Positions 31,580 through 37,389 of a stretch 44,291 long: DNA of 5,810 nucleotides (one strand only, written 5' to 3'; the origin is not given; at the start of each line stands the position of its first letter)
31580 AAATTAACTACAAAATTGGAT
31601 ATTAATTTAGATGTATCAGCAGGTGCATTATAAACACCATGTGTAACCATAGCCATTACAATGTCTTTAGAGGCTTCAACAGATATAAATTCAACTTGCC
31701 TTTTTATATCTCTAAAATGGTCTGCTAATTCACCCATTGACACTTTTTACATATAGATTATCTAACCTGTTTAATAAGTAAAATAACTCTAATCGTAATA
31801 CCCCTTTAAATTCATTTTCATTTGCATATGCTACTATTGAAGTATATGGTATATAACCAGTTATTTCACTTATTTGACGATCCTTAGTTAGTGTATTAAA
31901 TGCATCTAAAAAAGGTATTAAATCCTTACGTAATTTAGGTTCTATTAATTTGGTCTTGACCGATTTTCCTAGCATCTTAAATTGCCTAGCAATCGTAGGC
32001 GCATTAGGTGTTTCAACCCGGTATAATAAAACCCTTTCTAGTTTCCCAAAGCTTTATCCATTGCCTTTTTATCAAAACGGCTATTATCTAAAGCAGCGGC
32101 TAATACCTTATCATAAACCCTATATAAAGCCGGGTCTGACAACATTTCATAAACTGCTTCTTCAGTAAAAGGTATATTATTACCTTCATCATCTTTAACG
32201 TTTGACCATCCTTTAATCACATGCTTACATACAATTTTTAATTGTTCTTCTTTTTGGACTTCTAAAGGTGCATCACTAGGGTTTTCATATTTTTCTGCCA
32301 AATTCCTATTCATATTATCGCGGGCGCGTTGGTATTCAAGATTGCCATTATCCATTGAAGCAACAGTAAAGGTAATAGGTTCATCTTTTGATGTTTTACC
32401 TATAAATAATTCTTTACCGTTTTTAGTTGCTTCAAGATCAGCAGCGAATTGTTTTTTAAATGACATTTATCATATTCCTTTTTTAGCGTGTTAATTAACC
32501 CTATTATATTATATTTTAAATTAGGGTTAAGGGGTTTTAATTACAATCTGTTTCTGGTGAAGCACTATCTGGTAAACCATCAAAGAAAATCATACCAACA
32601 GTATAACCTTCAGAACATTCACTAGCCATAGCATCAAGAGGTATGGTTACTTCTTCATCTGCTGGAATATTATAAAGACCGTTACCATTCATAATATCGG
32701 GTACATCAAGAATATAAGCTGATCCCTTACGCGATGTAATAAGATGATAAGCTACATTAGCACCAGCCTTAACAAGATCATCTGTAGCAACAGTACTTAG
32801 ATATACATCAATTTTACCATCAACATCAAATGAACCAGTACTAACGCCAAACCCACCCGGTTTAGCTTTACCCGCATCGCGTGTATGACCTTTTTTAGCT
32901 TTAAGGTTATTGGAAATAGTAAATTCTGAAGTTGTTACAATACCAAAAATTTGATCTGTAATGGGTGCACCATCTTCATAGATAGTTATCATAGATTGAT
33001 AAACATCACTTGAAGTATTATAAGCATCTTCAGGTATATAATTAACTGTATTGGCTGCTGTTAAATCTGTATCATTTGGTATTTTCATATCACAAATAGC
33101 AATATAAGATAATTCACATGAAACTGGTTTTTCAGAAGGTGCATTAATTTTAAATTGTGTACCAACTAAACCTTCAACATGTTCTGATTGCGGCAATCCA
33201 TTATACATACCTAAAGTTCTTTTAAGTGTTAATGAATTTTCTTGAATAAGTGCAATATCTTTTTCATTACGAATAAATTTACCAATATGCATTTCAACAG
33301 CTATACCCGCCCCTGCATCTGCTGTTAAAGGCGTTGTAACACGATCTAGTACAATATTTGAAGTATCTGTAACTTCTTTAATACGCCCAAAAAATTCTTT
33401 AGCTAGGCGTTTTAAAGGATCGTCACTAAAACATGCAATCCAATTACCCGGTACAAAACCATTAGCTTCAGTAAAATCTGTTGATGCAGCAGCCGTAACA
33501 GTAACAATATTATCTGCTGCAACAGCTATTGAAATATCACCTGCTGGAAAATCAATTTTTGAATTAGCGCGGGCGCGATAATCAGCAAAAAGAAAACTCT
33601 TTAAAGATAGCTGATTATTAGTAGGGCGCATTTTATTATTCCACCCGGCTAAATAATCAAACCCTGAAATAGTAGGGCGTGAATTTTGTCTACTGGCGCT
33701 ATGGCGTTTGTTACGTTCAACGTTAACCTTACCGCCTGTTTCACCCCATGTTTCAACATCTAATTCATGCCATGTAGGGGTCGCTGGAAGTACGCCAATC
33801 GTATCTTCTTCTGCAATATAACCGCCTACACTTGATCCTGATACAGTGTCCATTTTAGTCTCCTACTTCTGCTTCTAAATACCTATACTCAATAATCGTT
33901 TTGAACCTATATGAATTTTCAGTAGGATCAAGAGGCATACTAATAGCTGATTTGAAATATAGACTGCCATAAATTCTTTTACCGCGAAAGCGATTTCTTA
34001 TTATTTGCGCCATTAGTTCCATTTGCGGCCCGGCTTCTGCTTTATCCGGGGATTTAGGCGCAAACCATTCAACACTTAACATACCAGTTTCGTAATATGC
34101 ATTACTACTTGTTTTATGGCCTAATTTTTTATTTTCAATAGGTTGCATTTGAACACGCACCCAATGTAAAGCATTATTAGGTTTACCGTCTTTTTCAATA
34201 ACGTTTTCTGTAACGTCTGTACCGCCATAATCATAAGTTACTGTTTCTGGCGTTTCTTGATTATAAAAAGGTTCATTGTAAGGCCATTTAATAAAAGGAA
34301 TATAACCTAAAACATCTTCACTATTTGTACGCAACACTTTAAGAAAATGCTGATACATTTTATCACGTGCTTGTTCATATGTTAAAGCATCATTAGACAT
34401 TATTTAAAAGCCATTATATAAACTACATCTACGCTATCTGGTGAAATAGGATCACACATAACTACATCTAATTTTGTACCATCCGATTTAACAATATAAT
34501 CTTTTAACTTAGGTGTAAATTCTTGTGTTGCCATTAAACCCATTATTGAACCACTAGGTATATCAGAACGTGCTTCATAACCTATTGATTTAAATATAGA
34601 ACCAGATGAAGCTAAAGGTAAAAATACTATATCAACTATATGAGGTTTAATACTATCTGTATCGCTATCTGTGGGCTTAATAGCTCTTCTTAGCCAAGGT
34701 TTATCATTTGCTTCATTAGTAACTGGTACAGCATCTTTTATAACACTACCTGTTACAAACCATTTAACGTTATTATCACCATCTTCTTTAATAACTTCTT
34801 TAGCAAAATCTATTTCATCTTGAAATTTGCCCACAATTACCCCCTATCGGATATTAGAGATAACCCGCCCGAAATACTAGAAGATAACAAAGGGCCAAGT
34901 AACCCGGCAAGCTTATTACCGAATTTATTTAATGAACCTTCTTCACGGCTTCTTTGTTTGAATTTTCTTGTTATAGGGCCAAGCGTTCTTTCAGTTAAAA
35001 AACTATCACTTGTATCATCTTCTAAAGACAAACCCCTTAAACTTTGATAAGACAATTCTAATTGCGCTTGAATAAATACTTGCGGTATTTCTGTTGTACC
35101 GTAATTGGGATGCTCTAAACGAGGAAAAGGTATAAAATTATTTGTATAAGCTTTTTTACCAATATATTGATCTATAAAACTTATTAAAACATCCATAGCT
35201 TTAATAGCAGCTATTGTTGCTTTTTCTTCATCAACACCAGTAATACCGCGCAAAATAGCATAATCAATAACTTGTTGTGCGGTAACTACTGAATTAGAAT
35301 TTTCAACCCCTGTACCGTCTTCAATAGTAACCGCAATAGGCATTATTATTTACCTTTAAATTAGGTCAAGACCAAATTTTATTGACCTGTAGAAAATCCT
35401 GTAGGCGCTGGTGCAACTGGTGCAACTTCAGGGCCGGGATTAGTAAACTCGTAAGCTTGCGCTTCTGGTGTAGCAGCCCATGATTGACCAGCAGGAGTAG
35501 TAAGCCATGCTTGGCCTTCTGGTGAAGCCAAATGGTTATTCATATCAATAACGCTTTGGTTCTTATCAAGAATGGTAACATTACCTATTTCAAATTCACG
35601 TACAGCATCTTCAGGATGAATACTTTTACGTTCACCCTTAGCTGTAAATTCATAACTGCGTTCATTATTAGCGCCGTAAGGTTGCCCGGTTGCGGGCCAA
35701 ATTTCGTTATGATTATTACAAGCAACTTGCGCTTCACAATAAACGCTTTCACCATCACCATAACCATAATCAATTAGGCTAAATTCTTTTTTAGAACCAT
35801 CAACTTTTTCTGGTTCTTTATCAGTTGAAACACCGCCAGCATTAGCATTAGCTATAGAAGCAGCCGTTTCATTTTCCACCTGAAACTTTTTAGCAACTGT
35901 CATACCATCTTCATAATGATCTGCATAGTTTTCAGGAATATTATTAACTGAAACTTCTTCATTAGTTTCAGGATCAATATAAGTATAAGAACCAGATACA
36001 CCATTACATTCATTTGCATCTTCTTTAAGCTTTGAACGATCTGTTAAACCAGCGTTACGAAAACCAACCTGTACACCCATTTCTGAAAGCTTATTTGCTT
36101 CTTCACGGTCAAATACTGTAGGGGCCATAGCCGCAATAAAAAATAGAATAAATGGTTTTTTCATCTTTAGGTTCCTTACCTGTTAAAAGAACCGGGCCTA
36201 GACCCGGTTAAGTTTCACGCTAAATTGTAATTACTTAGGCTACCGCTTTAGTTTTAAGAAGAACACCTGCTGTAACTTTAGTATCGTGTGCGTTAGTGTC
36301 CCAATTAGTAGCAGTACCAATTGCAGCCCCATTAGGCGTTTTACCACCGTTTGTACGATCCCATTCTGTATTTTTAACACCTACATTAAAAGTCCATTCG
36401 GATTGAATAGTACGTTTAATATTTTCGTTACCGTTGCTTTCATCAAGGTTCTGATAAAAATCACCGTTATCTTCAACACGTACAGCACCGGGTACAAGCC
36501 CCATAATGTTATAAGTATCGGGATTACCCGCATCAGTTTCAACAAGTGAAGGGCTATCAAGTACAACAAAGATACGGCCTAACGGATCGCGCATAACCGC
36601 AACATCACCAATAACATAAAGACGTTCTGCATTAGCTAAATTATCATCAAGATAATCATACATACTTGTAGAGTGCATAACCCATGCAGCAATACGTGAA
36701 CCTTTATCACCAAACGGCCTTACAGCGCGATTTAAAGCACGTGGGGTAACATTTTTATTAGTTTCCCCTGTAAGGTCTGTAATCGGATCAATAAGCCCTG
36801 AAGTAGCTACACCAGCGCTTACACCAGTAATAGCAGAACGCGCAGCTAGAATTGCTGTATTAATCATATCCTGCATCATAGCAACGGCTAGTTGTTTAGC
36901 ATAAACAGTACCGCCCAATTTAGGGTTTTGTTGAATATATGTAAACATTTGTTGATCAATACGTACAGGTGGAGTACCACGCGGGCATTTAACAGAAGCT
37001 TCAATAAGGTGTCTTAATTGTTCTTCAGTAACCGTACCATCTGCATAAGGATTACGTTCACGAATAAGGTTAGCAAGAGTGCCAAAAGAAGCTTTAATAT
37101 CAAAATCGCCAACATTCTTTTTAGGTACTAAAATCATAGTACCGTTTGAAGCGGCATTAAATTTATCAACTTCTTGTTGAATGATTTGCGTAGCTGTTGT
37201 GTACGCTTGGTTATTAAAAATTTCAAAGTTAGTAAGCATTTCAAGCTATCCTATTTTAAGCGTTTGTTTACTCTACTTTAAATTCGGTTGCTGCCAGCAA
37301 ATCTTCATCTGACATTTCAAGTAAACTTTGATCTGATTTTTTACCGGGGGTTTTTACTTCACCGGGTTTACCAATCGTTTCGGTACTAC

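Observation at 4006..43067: Dispersed ~20-bp quasi-palindromic motif (core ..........) in five copies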

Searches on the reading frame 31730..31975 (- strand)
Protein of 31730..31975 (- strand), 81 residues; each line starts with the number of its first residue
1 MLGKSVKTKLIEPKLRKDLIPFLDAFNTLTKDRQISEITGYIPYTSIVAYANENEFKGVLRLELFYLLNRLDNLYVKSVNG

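Call 13: search_protein_families(library=phrogs, proteins=[window:31730-31975:-], max_evalue=0.001)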
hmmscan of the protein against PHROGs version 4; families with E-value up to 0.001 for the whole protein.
window:31730-31975:- (81 aa): 2 families
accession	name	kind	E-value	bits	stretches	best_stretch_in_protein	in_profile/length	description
phrog_3817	-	tail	2.2e-14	53.8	1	12-79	26-93/106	tail chaperonin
phrog_8233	-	tail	1.2e-05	26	1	12-79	178-246/271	tail assembly chaperone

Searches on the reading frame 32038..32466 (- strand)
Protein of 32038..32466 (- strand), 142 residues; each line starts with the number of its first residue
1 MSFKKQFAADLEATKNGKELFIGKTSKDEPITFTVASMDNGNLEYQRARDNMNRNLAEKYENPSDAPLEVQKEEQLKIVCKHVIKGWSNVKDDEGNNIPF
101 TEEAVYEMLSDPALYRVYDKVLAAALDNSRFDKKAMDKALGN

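Call 13: search_protein_families(library=phrogs, proteins=[window:32038-32466:-], max_evalue=0.001)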
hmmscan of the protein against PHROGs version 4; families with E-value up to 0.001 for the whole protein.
window:32038-32466:- (142 aa): 2 families
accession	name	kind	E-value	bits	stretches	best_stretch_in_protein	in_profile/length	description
phrog_8233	-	tail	6.7e-17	62.8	1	5-139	9-137/271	tail assembly chaperone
phrog_313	-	tail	2e-15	58.1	1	1-134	13-140/258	Tail assembly chaperone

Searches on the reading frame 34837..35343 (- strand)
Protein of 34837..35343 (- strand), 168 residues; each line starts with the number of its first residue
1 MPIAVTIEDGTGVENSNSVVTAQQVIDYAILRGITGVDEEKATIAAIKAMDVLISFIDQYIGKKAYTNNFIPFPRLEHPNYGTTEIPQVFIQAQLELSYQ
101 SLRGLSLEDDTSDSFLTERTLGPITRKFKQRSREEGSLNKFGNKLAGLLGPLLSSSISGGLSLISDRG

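Call 13: search_protein_families(library=phrogs, proteins=[window:34837-35343:-], max_evalue=0.001)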
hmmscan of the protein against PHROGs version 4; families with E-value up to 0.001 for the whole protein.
window:34837-35343:- (168 aa): 1 family
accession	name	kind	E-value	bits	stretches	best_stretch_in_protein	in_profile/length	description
phrog_477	-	connector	9.4e-24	85.3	1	1-159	5-171/220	head-tail adaptor Ad1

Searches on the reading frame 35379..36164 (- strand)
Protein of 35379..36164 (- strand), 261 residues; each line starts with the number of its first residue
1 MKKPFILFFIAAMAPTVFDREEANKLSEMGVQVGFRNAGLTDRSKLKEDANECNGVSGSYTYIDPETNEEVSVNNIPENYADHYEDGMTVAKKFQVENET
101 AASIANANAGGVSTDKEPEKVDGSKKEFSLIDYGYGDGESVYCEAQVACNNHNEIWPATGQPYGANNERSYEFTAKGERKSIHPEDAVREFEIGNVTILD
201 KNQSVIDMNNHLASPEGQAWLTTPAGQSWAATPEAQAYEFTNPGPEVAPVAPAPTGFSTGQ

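Call 13: search_protein_families(library=phrogs, proteins=[window:35379-36164:-], max_evalue=0.001)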
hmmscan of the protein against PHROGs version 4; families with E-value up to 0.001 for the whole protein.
window:35379-36164:- (261 aa): 1 family
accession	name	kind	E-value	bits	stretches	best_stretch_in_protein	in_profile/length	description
phrog_9062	-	unknown function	7.4e-05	24.3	1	1-60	1-55/134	-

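Call 89: search_protein_families(library=pfam, proteins=[window:35379-36164:-], max_evalue=0.01)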
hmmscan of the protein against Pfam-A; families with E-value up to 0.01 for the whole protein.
window:35379-36164:- (261 aa): 0 families

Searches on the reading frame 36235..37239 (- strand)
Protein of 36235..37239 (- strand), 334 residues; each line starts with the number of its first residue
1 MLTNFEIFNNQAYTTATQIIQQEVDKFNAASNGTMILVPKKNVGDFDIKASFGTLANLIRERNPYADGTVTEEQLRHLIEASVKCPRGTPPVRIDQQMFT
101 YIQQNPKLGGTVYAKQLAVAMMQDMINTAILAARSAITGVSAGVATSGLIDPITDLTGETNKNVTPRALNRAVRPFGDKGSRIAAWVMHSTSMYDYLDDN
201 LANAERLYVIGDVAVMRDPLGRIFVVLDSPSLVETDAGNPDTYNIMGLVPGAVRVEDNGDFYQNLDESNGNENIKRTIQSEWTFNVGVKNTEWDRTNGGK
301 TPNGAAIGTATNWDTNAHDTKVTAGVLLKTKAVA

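Call 13: search_protein_families(library=phrogs, proteins=[window:36235-37239:-], max_evalue=0.001)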
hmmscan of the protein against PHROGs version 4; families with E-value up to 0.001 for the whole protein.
window:36235-37239:- (334 aa): 3 families
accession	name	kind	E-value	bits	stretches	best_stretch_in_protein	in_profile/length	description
phrog_247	-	head and packaging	2.8e-54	185.6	1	2-329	6-342/351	major head protein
phrog_15288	-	head and packaging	2.5e-19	70.6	1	173-324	16-164/172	major head protein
phrog_15687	-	unknown function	3.9e-17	63.8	1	4-136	5-138/140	-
